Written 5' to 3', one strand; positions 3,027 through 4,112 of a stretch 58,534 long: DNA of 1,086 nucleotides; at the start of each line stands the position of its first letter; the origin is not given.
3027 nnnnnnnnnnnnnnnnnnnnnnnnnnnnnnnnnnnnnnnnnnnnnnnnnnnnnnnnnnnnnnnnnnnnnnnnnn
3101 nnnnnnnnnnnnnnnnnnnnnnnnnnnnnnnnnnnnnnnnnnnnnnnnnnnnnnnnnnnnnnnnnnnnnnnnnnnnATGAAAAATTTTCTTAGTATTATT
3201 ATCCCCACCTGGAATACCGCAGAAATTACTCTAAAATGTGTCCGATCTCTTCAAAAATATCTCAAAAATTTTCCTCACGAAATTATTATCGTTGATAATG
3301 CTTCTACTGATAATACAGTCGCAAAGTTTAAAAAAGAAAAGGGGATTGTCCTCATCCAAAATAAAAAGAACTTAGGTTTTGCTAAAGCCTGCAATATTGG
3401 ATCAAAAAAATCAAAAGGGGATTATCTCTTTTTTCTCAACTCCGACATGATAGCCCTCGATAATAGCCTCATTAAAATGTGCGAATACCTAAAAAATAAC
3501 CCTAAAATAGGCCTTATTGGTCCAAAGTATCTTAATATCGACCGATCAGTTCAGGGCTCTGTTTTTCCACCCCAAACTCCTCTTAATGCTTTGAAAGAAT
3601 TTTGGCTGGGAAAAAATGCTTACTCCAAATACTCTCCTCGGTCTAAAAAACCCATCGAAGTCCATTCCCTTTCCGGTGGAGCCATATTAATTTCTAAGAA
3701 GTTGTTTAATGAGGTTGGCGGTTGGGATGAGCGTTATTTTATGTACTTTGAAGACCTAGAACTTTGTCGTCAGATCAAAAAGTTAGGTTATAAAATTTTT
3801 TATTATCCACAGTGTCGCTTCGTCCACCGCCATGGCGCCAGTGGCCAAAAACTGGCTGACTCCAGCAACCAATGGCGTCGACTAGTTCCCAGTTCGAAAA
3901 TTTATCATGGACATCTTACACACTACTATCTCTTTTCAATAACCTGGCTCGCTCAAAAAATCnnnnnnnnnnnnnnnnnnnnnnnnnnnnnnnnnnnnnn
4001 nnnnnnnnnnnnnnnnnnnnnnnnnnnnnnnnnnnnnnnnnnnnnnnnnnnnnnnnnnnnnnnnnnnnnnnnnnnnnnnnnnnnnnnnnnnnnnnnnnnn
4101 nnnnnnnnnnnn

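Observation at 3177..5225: In-frame fusion of a complete cytoplasmic GT2 domain to a complete HERY-type GT-C domain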

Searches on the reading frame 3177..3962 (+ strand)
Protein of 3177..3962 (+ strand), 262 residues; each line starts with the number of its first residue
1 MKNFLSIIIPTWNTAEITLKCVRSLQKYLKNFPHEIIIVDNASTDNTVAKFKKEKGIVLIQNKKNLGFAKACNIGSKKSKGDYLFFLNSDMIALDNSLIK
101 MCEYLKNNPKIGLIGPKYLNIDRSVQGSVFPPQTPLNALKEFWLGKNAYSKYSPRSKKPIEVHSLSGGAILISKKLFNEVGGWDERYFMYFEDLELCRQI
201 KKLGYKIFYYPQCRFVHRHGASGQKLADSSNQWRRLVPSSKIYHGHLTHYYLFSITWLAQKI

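Call 47: search_solved_structures(query=window:3177-3962:+, max_evalue=0.001, show_alignments=1)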
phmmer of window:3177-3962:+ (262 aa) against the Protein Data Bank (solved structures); distinct sequences matched with E-value up to 0.001: 14.
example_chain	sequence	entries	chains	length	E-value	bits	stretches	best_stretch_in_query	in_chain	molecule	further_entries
2z87_A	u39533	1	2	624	1e-12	51.3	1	4-140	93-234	Chondroitin synthase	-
2z86_A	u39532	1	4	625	1e-12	51.3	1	4-140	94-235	Chondroitin synthase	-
6h1j_A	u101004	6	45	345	1.1e-12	51.2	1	5-129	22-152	Probable ss-1,3-N-acetylglucosaminyltransferase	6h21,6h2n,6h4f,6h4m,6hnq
6p61_A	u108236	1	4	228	2.3e-08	37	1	5-122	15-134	Glycosyltransferase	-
8vh7_A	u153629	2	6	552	3.6e-07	33.1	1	4-102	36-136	Heparosan synthase B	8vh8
8viw_A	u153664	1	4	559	3.8e-07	33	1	4-102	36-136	Heparosan synthase B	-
5mlz_A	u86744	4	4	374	5.7e-07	32.4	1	5-120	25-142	Dolichol monophosphate mannose synthase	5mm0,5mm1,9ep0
5tze_C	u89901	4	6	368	5.9e-07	32.4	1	5-133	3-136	Glycosyl transferase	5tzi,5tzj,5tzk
5tz8_A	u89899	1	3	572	1.2e-06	31.4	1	5-133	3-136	Glycosyl transferase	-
5hea_A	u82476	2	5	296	1.8e-06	30.8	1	4-98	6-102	Putative glycosyltransferase (GalT1)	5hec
3bcv_A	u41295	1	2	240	2.9e-06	30.1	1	5-93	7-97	Putative glycosyltransferase protein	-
8bz8_A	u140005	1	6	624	2e-05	27.4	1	5-108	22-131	Glycosyltransferase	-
8bz4_A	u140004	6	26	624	2e-05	27.4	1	5-108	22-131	Glycosyltransferase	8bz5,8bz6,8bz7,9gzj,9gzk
6s22_A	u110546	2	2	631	0.00027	23.6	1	8-211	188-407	Polypeptide N-acetylgalactosaminyltransferase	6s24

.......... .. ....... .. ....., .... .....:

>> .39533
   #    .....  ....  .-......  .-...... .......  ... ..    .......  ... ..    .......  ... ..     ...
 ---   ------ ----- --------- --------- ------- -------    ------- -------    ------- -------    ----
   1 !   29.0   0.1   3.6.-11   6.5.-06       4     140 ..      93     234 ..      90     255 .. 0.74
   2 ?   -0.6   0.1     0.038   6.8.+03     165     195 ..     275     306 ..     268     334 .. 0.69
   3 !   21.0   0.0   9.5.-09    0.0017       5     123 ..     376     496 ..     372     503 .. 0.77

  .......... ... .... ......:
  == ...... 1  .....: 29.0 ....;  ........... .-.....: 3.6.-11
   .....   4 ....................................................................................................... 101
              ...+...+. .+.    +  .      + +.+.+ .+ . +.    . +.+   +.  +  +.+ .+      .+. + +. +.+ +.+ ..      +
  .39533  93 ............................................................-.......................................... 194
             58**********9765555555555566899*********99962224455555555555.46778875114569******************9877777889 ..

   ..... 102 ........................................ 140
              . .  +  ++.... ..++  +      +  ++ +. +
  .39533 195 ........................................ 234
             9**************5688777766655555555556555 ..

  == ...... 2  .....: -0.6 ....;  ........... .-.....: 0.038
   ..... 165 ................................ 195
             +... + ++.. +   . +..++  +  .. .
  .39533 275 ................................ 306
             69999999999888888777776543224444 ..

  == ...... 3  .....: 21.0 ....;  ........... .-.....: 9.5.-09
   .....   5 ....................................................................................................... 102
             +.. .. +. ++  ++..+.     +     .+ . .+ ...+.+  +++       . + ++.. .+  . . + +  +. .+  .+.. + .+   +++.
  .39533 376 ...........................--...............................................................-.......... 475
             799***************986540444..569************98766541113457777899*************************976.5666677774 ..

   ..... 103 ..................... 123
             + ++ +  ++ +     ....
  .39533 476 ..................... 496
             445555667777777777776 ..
